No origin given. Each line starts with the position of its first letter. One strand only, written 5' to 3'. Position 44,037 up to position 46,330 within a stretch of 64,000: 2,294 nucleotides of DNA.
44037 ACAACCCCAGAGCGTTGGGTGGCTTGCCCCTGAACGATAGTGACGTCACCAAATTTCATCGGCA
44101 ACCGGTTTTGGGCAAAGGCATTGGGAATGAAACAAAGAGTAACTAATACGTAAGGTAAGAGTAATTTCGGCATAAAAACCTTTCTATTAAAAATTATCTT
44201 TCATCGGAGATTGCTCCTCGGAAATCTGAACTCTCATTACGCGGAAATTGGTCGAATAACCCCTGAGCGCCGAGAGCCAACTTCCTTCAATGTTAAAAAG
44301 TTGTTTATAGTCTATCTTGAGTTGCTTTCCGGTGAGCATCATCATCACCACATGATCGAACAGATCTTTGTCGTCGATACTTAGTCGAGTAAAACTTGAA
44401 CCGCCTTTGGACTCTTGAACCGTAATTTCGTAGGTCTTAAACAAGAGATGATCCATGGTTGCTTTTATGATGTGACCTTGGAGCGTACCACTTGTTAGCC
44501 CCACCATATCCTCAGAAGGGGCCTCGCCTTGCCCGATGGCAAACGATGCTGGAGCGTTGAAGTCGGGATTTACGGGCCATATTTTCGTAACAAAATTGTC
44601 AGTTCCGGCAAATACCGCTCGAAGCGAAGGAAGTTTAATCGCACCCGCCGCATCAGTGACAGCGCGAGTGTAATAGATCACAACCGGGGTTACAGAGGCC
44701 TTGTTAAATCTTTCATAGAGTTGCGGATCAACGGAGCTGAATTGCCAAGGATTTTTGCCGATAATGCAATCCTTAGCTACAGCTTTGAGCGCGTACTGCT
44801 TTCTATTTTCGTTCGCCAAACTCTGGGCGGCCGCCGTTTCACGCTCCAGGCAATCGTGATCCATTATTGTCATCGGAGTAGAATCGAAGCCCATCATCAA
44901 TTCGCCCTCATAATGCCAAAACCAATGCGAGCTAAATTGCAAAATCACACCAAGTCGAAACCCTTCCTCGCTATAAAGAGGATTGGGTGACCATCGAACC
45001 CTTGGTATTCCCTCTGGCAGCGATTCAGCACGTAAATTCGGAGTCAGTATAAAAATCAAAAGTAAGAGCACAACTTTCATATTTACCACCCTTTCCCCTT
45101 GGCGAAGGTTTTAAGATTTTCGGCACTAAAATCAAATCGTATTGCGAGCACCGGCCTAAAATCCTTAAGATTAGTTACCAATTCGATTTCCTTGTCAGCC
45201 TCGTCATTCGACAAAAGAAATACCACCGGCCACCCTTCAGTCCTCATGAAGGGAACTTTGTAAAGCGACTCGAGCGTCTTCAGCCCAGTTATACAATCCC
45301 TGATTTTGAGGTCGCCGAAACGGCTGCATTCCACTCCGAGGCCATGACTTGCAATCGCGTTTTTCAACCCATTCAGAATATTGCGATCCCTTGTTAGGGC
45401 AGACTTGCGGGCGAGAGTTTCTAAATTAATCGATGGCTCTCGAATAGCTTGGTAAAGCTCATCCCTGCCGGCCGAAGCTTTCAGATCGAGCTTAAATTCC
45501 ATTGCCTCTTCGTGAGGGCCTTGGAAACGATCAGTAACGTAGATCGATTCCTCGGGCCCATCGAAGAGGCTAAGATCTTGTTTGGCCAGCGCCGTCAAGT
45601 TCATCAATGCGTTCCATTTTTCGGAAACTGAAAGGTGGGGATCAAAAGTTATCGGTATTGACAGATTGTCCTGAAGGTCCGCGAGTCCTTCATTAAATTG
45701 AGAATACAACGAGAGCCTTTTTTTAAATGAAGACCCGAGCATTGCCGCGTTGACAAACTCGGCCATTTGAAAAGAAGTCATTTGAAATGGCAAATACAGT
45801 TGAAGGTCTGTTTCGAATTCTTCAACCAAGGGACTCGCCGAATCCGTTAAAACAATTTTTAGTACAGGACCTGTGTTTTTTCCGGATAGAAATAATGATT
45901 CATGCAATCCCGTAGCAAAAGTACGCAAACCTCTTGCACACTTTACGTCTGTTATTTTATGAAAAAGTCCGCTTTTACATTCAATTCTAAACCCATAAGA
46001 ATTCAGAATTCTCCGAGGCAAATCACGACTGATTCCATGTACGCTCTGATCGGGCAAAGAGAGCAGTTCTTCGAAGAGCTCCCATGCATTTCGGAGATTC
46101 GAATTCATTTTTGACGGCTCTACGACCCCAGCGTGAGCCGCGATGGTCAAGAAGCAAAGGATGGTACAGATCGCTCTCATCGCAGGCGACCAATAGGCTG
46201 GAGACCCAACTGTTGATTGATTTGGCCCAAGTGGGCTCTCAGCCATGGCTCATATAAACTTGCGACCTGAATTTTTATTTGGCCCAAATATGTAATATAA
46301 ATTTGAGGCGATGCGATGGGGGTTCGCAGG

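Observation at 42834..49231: Tightly coupled six-gene operon: five exported proteins of unrecognisable family plus a DHFR-like protein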

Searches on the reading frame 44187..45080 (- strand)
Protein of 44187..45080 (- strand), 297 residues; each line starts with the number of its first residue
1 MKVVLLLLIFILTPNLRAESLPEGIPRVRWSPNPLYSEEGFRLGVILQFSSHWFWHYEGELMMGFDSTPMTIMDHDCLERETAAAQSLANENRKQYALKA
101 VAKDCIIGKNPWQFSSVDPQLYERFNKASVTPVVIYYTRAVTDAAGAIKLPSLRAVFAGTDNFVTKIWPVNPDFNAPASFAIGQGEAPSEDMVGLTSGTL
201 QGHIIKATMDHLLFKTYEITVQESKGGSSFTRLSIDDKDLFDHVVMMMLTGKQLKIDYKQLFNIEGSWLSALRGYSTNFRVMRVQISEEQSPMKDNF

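Call 4: search_protein_families(library=pfam, proteins=[window:44187-45080:-], max_evalue=1)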
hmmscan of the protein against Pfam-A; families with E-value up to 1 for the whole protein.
window:44187-45080:- (297 aa): 1 family
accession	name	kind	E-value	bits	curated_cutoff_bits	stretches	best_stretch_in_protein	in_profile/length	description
PF06481.20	COX_ARM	-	0.06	13.7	23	0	237-248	31-42/46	COX Aromatic Rich Motif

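Call 5: search_protein_families(library=ncbifam, proteins=[window:44187-45080:-], max_evalue=1)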
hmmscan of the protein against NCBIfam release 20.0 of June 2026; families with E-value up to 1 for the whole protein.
window:44187-45080:- (297 aa): 2 families
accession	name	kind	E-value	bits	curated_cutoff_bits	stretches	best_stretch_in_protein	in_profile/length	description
NF000756.0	PRK00047.1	subfamily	0.034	12.4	498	1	192-248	365-422/502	glycerol kinase GlpK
TIGR01311.1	glycerol_kin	equivalog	0.16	10.3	590.35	1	192-248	363-420/496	glycerol kinase GlpK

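Call 8: search_protein_families(library=padloc, proteins=[window:44187-45080:-], max_evalue=1)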
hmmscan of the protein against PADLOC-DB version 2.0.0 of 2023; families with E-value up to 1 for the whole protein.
window:44187-45080:- (297 aa): 0 families

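Call 9: search_protein_families(library=phrogs, proteins=[window:44187-45080:-], max_evalue=1)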
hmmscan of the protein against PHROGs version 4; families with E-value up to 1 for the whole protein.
window:44187-45080:- (297 aa): 1 family
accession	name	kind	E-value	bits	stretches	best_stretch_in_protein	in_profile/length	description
phrog_34061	-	unknown function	0.24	11.5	1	74-128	263-318/353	-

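Call 10: find_encoding_contigs(protein=window:44187-45080:-, flank=10000, max_places=6)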
Protein window:44187-45080:- (297 aa): no gene with exactly this product is on record in the collection.

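Call 21: find_homologous_proteins(query=window:44187-45080:-)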
Query window:44187-45080:- (297 aa): 6 proteins with E <= 0.001 among 863 candidates.
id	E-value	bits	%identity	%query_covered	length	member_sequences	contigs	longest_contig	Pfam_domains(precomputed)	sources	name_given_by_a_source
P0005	2.6e-198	675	100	100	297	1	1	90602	-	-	-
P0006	1.3e-120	420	59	100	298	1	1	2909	-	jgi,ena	-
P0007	4.5e-119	415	59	100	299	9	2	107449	-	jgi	jgi:hypothetical protein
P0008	4.6e-119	415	58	100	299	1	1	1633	-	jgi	jgi:hypothetical protein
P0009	4.6e-82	294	47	92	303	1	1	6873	-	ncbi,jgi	jgi:hypothetical protein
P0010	3.5e-70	255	44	89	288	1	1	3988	-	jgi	jgi:hypothetical protein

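Call 32: predict_structure(alignment_id=A2)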
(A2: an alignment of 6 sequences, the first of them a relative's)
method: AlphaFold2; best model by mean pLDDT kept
length: 297 residues; sequences in the alignment: 6
mean_pLDDT: 61.6   pTM: 0.64
mean pLDDT of the five models: 61.6, 61.0, 59.7, 56.6, 53.8
residues with pLDDT >= 90: 2; 70-90: 107; 50-70: 94; < 50: 94
segments of 3 or more residues with pLDDT < 50: 1-18, 58-62, 64-70, 110-122, 143-163, 184-194, 272-275, 294-297
pLDDT, mean of each block of 10 residues (from residue 1): 43 43 79 71 67 49 45 55 63 71 55 43 53 75 41 34 63 81 48 61 84 70 64 82 89 84 54 58 75 44
secondary structure, 60 per line:
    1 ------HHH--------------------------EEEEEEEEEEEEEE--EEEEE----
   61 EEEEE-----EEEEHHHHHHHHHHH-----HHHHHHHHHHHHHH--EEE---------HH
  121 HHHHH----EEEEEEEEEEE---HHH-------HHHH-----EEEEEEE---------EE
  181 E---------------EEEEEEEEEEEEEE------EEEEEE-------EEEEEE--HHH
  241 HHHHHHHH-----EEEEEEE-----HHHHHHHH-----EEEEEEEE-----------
elements in order: E36-49 E52-56 E61-65 E71-74 H75-85 H91-104 E107-109 H119-125 E130-140 H154-157 E163-169 E179-181 E197-210 E217-222 E230-235 H238-248 E254-260 H266-273 E279-286
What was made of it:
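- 44187..45080 (-): g4: 297-aa beta-rich periplasmic protein with a signal peptide and an invariant Cys pair (C77/C105). The AF2 model has pLDDT 61.6 and pTM 0.64 (call 32).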

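Call 34: fold_search(model_id=the predicted structure, library=pdb)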
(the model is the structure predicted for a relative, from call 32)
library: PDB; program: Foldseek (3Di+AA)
matches with E <= 10: 318; with E <= 0.001: 0
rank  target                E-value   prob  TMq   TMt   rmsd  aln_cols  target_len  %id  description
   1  7ypf_A                2.7e-02  0.04  0.09  0.10  21.6       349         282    8  Crystal structure of AsfvPCNA in space group of P1 (released 2023-08-02)
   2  7ype                  6.2e-02  0.03  0.09  0.10  21.1       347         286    7  Crystal structure of AsfvPCNA in space group of P63 (released 2023-07-26)
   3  8i6g_A                1.0e-01  0.02  0.09  0.10  21.1       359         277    7  Crystal structure of the African swine fever virus DNA sliding clamp (native form) (released 2023-06-07)
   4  2awa_B                1.2e-01  0.04  0.12  0.10  17.1       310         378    8  Crystal structure of DNA polymerase III, beta chain (EC 2.7.7.7) (np_344555.1) from STREPTOCOCCUS PNEUMONIAE TIGR4 at  (released 2005-09-20)
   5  4k3p_B                1.2e-01  0.04  0.11  0.10  17.2       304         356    7  E. coli sliding clamp in complex with AcQLALF (released 2013-05-01)
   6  8fty_E                1.6e-01  0.04  0.13  0.09  17.3       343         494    8  Crystal structure of the carotenoid isomerooxygenase, NinaB (released 2024-01-17)
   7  3q4k_A                1.6e-01  0.03  0.12  0.10  17.4       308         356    8  Structure of a small peptide ligand bound to E.coli DNA sliding clamp (released 2011-12-28)
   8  2awa_A                1.8e-01  0.02  0.09  0.08  22.7       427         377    9  Crystal structure of DNA polymerase III, beta chain (EC 2.7.7.7) (np_344555.1) from STREPTOCOCCUS PNEUMONIAE TIGR4 at  (released 2005-09-20)
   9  6p4s_B                1.9e-01  0.57  0.21  0.46   6.4       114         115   13  Salmonella typhi PltB Homopentamer T65I Mutant (released 2020-03-25)
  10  8fty_C                1.9e-01  0.04  0.12  0.09  16.8       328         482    7  Crystal structure of the carotenoid isomerooxygenase, NinaB (released 2024-01-17)
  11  2awa_D                2.1e-01  0.02  0.11  0.10  18.0       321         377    9  Crystal structure of DNA polymerase III, beta chain (EC 2.7.7.7) (np_344555.1) from STREPTOCOCCUS PNEUMONIAE TIGR4 at  (released 2005-09-20)
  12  8d0b_A                2.2e-01  0.08  0.19  0.06  19.2       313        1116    9  Human CST-DNA polymerase alpha/primase preinitiation complex bound to 4xTEL-foldback template (released 2022-06-22)
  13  8fty_A                2.2e-01  0.03  0.12  0.09  17.2       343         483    8  Crystal structure of the carotenoid isomerooxygenase, NinaB (released 2024-01-17)
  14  6j8y_B                2.5e-01  0.02  0.11  0.11  16.8       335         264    5  Crystal structure of the human RAD9-HUS1-RAD1-RHINO complex (released 2019-12-04)
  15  6aqh_A                2.6e-01  0.63  0.20  0.13   5.1       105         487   11  Crystal Structure of Lysyl-tRNA Synthetase from Mycobacterium thermoresistibile complexed with L-lysine and Cladospori (released 2017-08-30)
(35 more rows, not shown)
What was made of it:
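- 44187..45080 (-): Foldseek against PDB gave nothing below E 0.027 (call 34).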

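Call 39: search_solved_structures(query=A2, max_evalue=10)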
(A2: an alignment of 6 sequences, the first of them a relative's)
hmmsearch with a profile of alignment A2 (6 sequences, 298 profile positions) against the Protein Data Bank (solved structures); distinct sequences matched with E-value up to 10: 5.
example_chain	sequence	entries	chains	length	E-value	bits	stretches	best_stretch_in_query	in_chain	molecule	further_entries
6een_C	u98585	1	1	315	6.9e-06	28.7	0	121-158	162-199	Designer Pentatricopeptide Protein dPPR10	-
6een_D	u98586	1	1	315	8.9e-05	25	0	121-158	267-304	Designer Pentatricopeptide Protein dPPR10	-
6een_A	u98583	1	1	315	0.0001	24.8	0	121-158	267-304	Designer Pentatricopeptide Protein dPPR10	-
6een_B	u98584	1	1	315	0.005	19.3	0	121-158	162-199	Designer Pentatricopeptide Protein dPPR10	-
4ozs_A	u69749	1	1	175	0.45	12.9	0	121-158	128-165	Alpha solenoid protein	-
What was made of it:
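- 44187..45080 (-): A PDB profile hit to a designer PPR protein is spurious, with 0 stretches passing (call 39).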

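Call 56: find_related_loci(query=A7, collection=metagenome_contigs, flank=8000)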
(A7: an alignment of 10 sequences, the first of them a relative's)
Query A7 (297 aa) in metagenome_contigs; peptide patterns used: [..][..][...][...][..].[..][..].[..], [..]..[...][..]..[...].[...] (x = any residue, [..] = any of these).
308 stretches matched a pattern; 3 encode a relative of the query (tblastn E <= 1e-3); 3 distinct loci.
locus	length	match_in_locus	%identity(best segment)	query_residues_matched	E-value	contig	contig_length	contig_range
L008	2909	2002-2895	59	1-297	9e-134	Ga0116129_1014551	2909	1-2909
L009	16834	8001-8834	34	6-288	3e-62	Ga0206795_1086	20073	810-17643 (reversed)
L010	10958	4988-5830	33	4-286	2e-58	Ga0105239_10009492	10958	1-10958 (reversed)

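Call 90: find_related_loci(query=A7, collection=viral_contigs, flank=8000)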
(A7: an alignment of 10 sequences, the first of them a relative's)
Query A7 (297 aa) in viral_contigs; peptide patterns used: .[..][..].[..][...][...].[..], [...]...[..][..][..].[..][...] (x = any residue, [..] = any of these).
27 stretches matched a pattern, but none encodes a relative of the query by tblastn (E <= 1e-3).

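Call 91: search_dna_similar(query=window:44187-45080:-, collection=plasmids, mode=protein, max_evalue=0.001)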
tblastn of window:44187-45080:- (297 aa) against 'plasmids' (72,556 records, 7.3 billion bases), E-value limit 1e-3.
No match.

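Call 100: search_protein_families(library=pfam, proteins=[L009:500-2539:-, L009:2536-3498:-, L009:3505-4032:-, L009:8847-9464:-, L009:9522-10163:-, L009:10157-10894:-], max_evalue=0.01)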
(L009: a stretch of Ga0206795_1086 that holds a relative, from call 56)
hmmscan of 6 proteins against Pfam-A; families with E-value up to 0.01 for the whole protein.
L009:500-2539:- (679 aa): 1 family
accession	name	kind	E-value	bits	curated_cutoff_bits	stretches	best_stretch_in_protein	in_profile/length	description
PF01926.29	MMR_HSR1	-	2.7e-06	27.9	21.9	1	85-228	2-96/113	50S ribosome-binding GTPase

L009:2536-3498:- (320 aa): 0 families

L009:3505-4032:- (175 aa): 0 families

L009:8847-9464:- (205 aa): 1 family
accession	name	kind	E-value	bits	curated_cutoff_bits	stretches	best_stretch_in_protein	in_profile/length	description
PF03734.19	YkuD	-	1.4e-11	45.6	23.4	1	86-188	11-139/146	L,D-transpeptidase catalytic domain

L009:9522-10163:- (213 aa): 1 family
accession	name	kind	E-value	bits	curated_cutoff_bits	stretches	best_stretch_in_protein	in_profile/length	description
PF04536.20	TPM_phosphatase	-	2.1e-08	34.7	22.1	1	118-189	52-124/125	TPM domain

L009:10157-10894:- (245 aa): 1 family
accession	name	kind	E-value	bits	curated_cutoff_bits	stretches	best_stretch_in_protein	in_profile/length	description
PF04536.20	TPM_phosphatase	-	3.9e-33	114.5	22.1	1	28-149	1-122/125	TPM domain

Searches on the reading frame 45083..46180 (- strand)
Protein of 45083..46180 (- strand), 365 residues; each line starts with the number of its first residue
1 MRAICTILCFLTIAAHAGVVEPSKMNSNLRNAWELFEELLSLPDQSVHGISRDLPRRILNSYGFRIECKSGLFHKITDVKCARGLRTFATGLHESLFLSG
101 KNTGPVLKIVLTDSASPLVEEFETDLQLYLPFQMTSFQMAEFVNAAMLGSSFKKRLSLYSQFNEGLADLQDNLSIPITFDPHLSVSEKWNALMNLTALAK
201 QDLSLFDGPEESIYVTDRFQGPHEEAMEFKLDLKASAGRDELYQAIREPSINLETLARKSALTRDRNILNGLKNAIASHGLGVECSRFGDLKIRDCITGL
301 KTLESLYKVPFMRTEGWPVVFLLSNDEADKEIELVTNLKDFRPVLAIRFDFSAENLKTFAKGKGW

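Call 4: search_protein_families(library=pfam, proteins=[window:45083-46180:-], max_evalue=1)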
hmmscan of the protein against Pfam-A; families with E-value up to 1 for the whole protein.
window:45083-46180:- (365 aa): 0 families

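Call 5: search_protein_families(library=ncbifam, proteins=[window:45083-46180:-], max_evalue=1)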
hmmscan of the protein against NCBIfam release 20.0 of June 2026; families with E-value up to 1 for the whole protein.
window:45083-46180:- (365 aa): 0 families

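Call 8: search_protein_families(library=padloc, proteins=[window:45083-46180:-], max_evalue=1)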
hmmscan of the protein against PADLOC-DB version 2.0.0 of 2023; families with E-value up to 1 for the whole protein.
window:45083-46180:- (365 aa): 0 families

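Call 9: search_protein_families(library=phrogs, proteins=[window:45083-46180:-], max_evalue=1)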
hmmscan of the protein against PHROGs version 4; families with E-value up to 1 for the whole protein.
window:45083-46180:- (365 aa): 1 family
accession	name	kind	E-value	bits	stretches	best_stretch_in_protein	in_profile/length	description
phrog_26853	-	unknown function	0.19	12.3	1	149-200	68-118/174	-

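Call 26: find_homologous_proteins(query=window:45083-46180:-)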
Query window:45083-46180:- (365 aa): 1 proteins with E <= 0.001 among 3337 candidates.
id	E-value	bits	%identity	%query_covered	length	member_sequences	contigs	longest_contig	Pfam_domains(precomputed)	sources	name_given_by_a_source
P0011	1.8e-241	818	100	100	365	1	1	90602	-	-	-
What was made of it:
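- Tried and rejected: The word-index search with g3 returned only itself (call 26).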

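Call 88: search_solved_structures(query=A10, max_evalue=10)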
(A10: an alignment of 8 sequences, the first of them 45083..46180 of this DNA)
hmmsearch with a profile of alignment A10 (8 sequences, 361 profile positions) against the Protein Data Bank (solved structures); distinct sequences matched with E-value up to 10: 2.
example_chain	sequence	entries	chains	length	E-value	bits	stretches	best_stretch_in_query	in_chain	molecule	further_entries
6sga_F6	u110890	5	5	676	0.076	15.2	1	109-197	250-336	mt-SAF6 | DUF4460 domain-containing protein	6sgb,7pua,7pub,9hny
9h91_Y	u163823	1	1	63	0.3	13.2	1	31-74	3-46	50S ribosomal protein L29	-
